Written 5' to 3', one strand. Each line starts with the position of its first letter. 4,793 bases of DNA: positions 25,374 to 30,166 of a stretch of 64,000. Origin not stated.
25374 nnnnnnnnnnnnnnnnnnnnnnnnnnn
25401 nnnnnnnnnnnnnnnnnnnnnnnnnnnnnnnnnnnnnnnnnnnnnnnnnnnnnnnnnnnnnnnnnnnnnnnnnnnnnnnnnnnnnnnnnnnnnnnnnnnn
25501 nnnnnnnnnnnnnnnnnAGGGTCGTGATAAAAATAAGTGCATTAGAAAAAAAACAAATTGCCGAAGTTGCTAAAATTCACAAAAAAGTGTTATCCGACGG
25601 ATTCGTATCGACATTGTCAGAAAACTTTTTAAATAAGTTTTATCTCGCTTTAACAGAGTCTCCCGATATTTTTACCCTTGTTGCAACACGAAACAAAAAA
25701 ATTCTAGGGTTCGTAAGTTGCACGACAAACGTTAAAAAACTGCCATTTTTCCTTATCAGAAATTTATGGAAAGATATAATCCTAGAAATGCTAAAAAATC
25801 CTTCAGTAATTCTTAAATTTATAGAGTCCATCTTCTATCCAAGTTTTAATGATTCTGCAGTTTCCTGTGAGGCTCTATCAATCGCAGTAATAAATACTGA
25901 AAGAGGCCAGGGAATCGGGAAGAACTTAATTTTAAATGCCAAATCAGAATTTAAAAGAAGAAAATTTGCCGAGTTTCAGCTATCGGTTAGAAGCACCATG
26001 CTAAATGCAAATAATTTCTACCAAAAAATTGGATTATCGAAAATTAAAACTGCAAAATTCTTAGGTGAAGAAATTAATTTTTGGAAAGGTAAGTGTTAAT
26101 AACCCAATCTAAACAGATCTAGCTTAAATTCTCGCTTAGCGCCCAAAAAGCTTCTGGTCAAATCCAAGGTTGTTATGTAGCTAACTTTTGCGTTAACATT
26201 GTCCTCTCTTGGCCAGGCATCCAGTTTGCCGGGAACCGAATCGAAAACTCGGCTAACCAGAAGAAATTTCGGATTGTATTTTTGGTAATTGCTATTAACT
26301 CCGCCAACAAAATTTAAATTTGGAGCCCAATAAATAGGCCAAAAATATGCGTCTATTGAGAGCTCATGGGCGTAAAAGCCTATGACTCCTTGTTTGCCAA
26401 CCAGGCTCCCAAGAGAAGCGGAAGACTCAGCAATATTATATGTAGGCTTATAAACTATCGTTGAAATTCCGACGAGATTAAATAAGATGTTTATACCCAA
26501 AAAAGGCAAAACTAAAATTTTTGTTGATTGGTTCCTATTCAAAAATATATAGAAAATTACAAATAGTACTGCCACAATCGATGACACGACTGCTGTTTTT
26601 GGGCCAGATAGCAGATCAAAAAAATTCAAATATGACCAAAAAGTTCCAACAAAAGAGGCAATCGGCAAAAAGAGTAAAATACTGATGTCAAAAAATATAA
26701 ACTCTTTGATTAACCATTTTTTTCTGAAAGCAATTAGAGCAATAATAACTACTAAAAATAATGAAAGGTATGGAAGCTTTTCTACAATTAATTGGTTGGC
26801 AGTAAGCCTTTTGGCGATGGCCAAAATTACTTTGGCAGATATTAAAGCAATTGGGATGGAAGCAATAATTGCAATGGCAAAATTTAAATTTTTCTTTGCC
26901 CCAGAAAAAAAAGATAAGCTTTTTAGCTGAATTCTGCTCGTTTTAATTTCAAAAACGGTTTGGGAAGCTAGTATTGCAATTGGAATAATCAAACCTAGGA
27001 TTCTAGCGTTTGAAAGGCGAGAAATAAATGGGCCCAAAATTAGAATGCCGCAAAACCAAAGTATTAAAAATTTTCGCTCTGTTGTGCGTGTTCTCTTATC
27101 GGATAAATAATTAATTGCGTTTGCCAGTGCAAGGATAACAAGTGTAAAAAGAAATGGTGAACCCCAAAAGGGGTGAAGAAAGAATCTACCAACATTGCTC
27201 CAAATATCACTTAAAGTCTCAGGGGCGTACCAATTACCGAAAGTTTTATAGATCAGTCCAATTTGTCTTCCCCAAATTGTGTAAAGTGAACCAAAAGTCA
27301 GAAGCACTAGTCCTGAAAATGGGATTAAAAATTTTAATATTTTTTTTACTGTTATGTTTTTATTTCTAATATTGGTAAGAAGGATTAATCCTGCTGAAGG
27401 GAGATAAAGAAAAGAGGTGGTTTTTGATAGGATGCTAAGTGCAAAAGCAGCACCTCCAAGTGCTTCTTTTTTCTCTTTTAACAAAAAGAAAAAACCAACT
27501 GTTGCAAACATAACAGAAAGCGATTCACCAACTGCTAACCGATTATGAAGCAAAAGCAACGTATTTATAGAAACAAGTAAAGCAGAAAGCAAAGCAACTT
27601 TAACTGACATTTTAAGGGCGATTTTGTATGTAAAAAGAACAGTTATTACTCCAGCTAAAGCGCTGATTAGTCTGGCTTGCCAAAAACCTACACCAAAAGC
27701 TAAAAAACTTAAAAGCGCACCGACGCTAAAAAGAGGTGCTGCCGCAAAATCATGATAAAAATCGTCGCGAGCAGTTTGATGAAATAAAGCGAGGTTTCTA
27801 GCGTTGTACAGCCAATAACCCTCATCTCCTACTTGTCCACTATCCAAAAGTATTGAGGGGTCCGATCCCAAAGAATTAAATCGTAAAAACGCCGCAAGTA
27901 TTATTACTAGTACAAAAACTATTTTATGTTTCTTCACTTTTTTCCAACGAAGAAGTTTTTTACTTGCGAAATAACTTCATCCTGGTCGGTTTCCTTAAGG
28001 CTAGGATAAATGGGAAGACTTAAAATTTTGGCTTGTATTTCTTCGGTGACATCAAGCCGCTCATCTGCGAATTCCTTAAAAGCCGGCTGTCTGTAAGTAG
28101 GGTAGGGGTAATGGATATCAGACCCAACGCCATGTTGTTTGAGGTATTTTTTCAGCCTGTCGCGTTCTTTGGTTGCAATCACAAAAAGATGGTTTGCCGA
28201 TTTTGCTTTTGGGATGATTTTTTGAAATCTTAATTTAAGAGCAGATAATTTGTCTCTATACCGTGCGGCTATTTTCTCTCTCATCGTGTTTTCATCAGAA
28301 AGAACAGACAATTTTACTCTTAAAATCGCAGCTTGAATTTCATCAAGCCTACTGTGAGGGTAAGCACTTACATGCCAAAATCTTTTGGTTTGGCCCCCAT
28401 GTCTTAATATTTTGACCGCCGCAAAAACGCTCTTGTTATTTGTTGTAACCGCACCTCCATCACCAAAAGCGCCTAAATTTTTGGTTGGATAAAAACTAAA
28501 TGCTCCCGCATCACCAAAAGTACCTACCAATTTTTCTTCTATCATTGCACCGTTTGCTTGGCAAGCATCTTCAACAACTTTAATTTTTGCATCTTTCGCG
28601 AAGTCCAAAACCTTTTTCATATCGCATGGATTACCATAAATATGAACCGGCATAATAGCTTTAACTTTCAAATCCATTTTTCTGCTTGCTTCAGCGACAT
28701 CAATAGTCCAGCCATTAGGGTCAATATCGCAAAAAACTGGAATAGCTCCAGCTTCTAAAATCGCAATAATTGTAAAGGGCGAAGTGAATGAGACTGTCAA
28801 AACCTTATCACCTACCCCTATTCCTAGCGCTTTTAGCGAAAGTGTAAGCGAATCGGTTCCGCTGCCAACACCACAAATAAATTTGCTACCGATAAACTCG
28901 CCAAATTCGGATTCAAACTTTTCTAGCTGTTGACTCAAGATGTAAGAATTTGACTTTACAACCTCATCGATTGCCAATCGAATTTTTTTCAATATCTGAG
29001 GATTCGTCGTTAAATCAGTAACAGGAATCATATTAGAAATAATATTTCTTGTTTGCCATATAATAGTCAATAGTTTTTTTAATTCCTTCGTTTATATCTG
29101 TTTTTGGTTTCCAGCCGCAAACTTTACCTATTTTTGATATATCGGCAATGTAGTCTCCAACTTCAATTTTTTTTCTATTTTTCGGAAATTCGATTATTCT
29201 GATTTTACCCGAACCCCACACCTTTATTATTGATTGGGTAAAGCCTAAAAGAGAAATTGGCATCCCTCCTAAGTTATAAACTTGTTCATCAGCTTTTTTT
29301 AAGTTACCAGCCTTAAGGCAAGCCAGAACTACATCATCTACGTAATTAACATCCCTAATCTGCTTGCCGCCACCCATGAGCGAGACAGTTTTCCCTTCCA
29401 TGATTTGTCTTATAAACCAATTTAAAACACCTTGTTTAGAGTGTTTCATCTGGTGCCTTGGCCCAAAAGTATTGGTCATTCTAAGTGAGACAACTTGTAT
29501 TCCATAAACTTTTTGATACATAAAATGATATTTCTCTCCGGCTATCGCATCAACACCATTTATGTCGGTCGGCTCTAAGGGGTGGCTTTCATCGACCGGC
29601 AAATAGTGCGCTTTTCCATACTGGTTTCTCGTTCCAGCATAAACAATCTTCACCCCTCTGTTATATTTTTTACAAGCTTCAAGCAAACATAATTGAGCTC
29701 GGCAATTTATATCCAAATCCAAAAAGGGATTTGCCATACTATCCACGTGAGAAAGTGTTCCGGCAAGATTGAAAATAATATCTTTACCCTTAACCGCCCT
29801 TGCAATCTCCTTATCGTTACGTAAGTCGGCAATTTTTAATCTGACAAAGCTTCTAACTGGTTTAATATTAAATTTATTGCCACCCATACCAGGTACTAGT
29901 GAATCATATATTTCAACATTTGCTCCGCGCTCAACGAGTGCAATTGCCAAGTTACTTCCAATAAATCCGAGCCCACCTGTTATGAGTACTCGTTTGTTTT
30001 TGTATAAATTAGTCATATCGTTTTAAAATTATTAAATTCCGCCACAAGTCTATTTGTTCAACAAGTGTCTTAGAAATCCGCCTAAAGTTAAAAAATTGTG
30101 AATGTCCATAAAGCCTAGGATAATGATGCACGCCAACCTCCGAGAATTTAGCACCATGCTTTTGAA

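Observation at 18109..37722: Three paralogous Arn-like modules (PLP enzyme + SDR + DPM1-like GT2 + GT-C) with ArnA split into separate formyltransferase and decarboxylase genes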

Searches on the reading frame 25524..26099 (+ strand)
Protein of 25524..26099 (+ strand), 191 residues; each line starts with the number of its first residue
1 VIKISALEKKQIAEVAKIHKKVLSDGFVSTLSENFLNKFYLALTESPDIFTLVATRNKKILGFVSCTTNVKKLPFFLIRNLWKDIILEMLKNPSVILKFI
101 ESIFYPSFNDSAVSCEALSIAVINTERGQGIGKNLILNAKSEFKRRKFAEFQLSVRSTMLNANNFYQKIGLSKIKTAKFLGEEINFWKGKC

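Call 3: search_protein_families(library=pfam, proteins=[window:25524-26099:+], max_evalue=0.01)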
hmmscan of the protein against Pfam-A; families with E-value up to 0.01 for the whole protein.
window:25524-26099:+ (191 aa): 3 families
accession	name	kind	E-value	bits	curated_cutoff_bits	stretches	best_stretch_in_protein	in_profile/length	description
PF13673.13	Acetyltransf_10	-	8.7e-09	35.9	23.6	1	121-174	58-110/128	Acetyltransferase (GNAT) domain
PF00583.31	Acetyltransf_1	-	3.1e-08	34.3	20.7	1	37-170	18-115/116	Acetyltransferase (GNAT) family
PF13508.13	Acetyltransf_7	-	1.1e-07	32.6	27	1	114-170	29-81/84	Acetyltransferase (GNAT) domain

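Call 5: search_protein_families(library=ncbifam, proteins=[window:25524-26099:+], max_evalue=0.001)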
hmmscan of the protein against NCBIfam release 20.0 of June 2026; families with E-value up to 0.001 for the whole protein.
window:25524-26099:+ (191 aa): 3 families
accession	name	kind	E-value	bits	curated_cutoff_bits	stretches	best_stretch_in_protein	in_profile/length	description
TIGR01575.1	rimI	equivalog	8.3e-09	35.7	86.4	1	116-177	57-118/132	ribosomal protein S18-alanine N-acetyltransferase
NF002959.0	PRK03624.1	equivalog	5.8e-06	26.1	124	1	118-174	76-132/147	GNAT family acetyltransferase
NF007025.1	PRK09491.1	equivalog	0.00027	20.9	173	1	118-176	66-124/145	ribosomal protein S18-alanine N-acetyltransferase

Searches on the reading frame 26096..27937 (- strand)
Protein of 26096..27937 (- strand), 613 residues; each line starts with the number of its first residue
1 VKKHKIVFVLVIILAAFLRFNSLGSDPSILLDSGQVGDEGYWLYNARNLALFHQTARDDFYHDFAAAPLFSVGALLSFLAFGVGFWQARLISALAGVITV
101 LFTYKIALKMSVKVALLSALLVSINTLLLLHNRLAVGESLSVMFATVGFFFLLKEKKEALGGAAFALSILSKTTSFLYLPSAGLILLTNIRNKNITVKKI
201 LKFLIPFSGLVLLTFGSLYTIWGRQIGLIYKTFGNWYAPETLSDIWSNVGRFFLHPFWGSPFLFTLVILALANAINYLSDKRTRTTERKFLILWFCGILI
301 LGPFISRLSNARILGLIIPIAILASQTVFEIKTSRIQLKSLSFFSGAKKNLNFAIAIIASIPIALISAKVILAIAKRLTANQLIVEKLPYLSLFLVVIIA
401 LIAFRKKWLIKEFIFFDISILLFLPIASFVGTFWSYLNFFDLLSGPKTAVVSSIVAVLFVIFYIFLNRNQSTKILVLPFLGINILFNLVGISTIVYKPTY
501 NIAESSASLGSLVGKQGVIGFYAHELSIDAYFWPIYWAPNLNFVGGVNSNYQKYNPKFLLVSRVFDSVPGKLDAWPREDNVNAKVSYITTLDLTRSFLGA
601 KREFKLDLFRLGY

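Call 3: search_protein_families(library=pfam, proteins=[window:26096-27937:-], max_evalue=0.01)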
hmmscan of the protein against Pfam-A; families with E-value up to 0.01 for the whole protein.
window:26096-27937:- (613 aa): 2 families
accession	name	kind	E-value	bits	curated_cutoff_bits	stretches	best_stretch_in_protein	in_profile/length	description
PF13231.12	PMT_2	-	3.2e-09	37.6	26.1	1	74-211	10-152/160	Dolichyl-phosphate-mannose-protein mannosyltransferase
PF02366.24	PMT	-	1.2e-05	25.4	22.7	1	80-202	76-212/245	Dolichyl-phosphate-mannose-protein mannosyltransferase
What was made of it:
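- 26096..27937 (-): Cassette B: PMT_2 GT-C glycosyltransferase. PF13231 scores 37.6 against a cut-off of 26.1 (call 3).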

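Call 5: search_protein_families(library=ncbifam, proteins=[window:26096-27937:-], max_evalue=0.001)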
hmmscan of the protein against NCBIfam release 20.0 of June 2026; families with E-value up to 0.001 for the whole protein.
window:26096-27937:- (613 aa): 0 families

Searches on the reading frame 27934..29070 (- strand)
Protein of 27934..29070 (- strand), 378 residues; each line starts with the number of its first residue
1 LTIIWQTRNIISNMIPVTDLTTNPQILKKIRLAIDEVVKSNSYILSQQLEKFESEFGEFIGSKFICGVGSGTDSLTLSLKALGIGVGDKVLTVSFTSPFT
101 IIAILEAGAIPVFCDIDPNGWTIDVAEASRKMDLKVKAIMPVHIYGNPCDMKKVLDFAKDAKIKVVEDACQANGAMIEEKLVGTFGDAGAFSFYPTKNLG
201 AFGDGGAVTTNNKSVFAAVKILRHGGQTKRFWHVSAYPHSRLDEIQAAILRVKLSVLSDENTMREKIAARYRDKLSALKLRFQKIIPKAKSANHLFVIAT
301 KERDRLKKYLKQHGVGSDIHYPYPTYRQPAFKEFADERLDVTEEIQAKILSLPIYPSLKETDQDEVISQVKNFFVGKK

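Call 3: search_protein_families(library=pfam, proteins=[window:27934-29070:-], max_evalue=0.01)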
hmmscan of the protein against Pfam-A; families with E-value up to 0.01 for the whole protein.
window:27934-29070:- (378 aa): 1 family
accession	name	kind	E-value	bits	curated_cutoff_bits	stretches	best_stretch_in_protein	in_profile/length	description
PF01041.23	DegT_DnrJ_EryC1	-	2.2e-97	326.9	19.8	1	26-370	3-359/360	DegT/DnrJ/EryC1/StrS aminotransferase family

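Call 5: search_protein_families(library=ncbifam, proteins=[window:27934-29070:-], max_evalue=0.001)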
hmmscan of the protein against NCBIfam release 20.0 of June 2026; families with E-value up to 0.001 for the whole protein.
window:27934-29070:- (378 aa): 7 families
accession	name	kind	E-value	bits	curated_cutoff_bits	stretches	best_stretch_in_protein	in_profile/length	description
TIGR03588.1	PseC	equivalog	2.4e-60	204.5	423.5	1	33-373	16-379/380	UDP-4-amino-4,6-dideoxy-N-acetyl-beta-L-altrosamine transaminase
NF008687.0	PRK11706.1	equivalog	4.2e-53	180.4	375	1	65-374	49-374/375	dTDP-4-amino-4,6-dideoxygalactose transaminase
TIGR04181.1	NHT_00031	hypoth_equivalog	1.8e-49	168.6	420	1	24-353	6-357/359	LegC family aminotransferase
NF008658.2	PRK11658.1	equivalog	1.9e-49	168.3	631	1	26-372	12-375/379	UDP-4-amino-4-deoxy-L-arabinose aminotransferase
NF011936.0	PRK15407.1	equivalog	2e-45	155.3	423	2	47-226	65-251/440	lipopolysaccharide biosynthesis protein RfbH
TIGR04427.1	PLP_DesI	equivalog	3.1e-39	135.2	650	1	26-368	34-377/390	dTDP-4-dehydro-6-deoxyglucose aminotransferase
TIGR02379.1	ECA_wecE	subfamily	6.2e-39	133.8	434.85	1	68-374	52-375/376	dTDP-4-amino-4,6-dideoxy-D-glucose transaminase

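Call 27: search_solved_structures(query=window:27934-29070:-, max_evalue=1e-35)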
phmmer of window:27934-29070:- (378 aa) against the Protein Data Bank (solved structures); distinct sequences matched with E-value up to 1e-35: 22.
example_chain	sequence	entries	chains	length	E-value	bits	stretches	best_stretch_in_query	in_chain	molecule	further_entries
7b0d_A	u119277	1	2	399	1.4e-95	323.5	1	12-365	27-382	Glutamine--scyllo-inositol transaminase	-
3frk_A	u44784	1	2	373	1.6e-74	254.3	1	25-370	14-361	QdtB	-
7n63_A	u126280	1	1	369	1.2e-73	251.5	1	22-374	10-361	Putative aminotransferase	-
5u1z_A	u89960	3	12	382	1.3e-72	248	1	34-367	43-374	Putative aminotransferase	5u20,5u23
5u21_A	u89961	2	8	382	8.6e-72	245.3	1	34-367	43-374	Putative aminotransferase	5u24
2oga_A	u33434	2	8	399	2.7e-65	223.9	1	15-371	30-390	Transaminase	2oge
4qgr_A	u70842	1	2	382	4.3e-63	216.7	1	25-377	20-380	DegT/DnrJ/EryC1/StrS aminotransferase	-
3nyu_A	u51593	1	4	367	3.5e-58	200.5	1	18-360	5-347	Aminotransferase WbpE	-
3nu7_A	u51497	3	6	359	3.7e-58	200.4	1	18-359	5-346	Aminotransferase WbpE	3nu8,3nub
3nys_A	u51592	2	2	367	2.4e-57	197.8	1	18-360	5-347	Aminotransferase WbpE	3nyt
8e75_A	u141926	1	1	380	7.7e-56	192.8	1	15-364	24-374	DegT/DnrJ/EryC1/StrS aminotransferase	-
8e77_A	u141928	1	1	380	7.7e-56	192.8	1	15-364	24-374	DegT/DnrJ/EryC1/StrS aminotransferase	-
3uwc_A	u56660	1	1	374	2.6e-55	191.1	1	35-377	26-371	Nucleotide-sugar aminotransferase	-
7kz3_A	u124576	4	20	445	1.7e-48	168.6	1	14-368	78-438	Aminotransferase class I/II-fold pyridoxal phosphate-dependent enzyme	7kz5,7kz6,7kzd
4k2b_A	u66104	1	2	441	6.7e-47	163.4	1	14-368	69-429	NTD biosynthesis operon protein NtdA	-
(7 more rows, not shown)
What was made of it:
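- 27934..29070 (-): Cassette B: DegT aminotransferase, closest to 3-aminotransferases. PDB hits: 7b0d 323 bits, then QdtB, WlaRG, DesV and WbpE (call 27).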

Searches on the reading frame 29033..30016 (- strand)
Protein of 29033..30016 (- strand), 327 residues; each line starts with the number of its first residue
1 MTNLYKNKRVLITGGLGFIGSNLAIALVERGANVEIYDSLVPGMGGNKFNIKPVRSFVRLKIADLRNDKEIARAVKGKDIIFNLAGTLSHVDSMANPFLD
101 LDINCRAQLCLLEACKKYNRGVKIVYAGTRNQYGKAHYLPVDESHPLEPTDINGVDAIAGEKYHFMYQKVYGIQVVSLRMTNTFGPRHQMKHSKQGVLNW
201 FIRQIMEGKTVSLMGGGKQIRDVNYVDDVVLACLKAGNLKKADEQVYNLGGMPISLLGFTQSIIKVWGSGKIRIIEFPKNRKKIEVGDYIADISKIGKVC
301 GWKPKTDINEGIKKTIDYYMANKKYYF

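Call 4: search_protein_families(library=pfam, proteins=[window:29033-30016:-], max_evalue=0.01)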
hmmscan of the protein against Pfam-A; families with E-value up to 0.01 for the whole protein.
window:29033-30016:- (327 aa): 5 families
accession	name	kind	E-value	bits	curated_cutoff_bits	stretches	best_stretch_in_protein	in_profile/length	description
PF01370.27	Epimerase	-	1.9e-42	145.8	20.9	1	10-250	1-240/240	NAD dependent epimerase/dehydratase family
PF16363.11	GDP_Man_Dehyd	-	1.9e-38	133.2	27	1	11-315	1-332/332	GDP-mannose 4,6 dehydratase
PF01073.25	3Beta_HSD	-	2.3e-09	37.1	22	1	11-232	1-224/280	3-beta hydroxysteroid dehydrogenase/isomerase family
PF04321.23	RmlD_sub_bind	-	2.2e-05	24.1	27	1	9-269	2-233/287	RmlD substrate binding domain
PF02719.21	Polysacc_synt_2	-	0.00019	21.2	20.2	1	10-266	1-246/293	Polysaccharide biosynthesis protein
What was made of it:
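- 29033..30016 (-): Cassette B: atypical extended SDR lacking the YxxxK dyad. Epimerase family, 145.8 bits (call 4).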

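Call 6: search_protein_families(library=ncbifam, proteins=[window:29033-30016:-], max_evalue=0.001)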
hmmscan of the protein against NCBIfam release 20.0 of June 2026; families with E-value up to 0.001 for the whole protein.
window:29033-30016:- (327 aa): 24 families
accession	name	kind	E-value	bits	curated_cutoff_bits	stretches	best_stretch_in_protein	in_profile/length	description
TIGR01181.1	dTDP_gluc_dehyt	equivalog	1.9e-37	129.1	365.1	1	9-325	1-317/321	dTDP-glucose 4,6-dehydratase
TIGR04180.1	EDH_00030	hypoth_equivalog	2.1e-36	125.5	475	1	10-306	1-296/297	NAD-dependent 4,6-dehydratase LegB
TIGR01179.1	galE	equivalog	7.2e-28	97.4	262.3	1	9-323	1-329/332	UDP-glucose 4-epimerase GalE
TIGR02197.1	heptose_epim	equivalog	3.9e-27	95.2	274.6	1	10-321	1-315/316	ADP-glyceromanno-heptose 6-epimerase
NF011728.1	PRK15181.1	equivalog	6.3e-21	74.7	760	1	6-322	14-340/348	Vi polysaccharide biosynthesis UDP-N-acetylglucosaminuronic acid C-4 epimerase TviC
NF007582.0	PRK10217.1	equivalog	6.9e-20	71.4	698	1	8-326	2-338/355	dTDP-glucose 4,6-dehydratase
NF007490.0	PRK10084.1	subfamily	1.5e-19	70.2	649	1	165-325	179-340/361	dTDP-glucose 4,6-dehydratase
NF008360.0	PRK11150.1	equivalog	2.2e-17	63.2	452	1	10-318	2-305/310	ADP-glyceromanno-heptose 6-epimerase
NF047922.1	GDPFucSynFcl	equivalog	1.1e-16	61.2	500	1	120-324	96-306/308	GDP-L-fucose synthase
NF008872.0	PRK11908.1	equivalog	1.7e-16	60.2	294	1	8-322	2-338/349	bifunctional UDP-4-keto-pentose/UDP-xylose synthase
TIGR02622.1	CDP_4_6_dhtase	equivalog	4.5e-15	55.6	278.45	1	4-321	1-332/352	CDP-glucose 4,6-dehydratase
NF043036.1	ErythonDh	equivalog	2.3e-14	53.3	325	1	9-279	2-278/321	D-erythronate dehydrogenase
NF005998.1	PRK08125.1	equivalog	1.8e-13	49.8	777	1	5-319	313-649/649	bifunctional UDP-4-amino-4-deoxy-L-arabinose formyltransferase/UDP-glucuronic acid oxidase ArnA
NF007956.0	PRK10675.1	subfamily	2.3e-12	46.7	394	1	9-318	2-328/338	UDP-glucose 4-epimerase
TIGR01472.1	gmd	equivalog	1.6e-08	34.1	415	1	61-189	59-191/342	GDP-mannose 4,6-dehydratase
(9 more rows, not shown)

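Call 26: search_solved_structures(query=window:29033-30016:-, max_evalue=1e-20)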
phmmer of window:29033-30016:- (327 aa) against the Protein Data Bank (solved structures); distinct sequences matched with E-value up to 1e-20: 27.
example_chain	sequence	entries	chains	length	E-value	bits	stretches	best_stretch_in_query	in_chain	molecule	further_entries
9rl0_E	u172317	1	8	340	3e-36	128.3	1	9-318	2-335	CDP-tyvelose 2-epimerase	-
1orr_A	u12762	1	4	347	1.2e-34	123.1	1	9-319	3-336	CDP-tyvelose-2-epimerase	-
4zrm_A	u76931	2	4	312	4.3e-34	121.3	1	9-320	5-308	UDP-glucose 4-epimerase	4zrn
2hun_A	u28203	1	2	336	4.4e-30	108.1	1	8-324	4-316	336aa long hypothetical dTDP-glucose 4,6-dehydratase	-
6dnt_A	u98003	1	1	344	1.8e-28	102.8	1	6-321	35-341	NAD-dependent epimerase/dehydratase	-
6wjb_A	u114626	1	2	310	1e-27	100.3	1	8-253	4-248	NAD-dependent epimerase/dehydratase family protein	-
6wj9_A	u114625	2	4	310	1.9e-27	99.4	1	8-253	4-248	NAD-dependent epimerase/dehydratase family protein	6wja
2p5u_A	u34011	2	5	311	2.7e-27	98.9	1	9-320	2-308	UDP-glucose 4-epimerase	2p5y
3icp_A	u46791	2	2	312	1.1e-26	96.9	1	9-317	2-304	NAD-dependent epimerase/dehydratase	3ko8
4lk3_A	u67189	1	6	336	1.4e-26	96.6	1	7-325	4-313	UDP-glucuronic acid decarboxylase 1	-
2b69_A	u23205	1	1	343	2.5e-26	95.7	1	7-325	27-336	UDP-glucuronate decarboxylase 1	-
4gll_A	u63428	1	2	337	2.7e-26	95.6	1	7-325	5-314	UDP-glucuronic acid decarboxylase 1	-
4m55_A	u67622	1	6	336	2.9e-26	95.5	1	7-325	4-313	UDP-glucuronic acid decarboxylase 1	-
7ys8_A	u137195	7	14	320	3.9e-26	95.1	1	9-320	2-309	UDP-glucose 4-epimerase | UDP-glucose 4-epimerase along with EC 5.1.3.2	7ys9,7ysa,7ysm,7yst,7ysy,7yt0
6bwl_A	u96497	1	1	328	8.4e-25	90.7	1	9-319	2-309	Pal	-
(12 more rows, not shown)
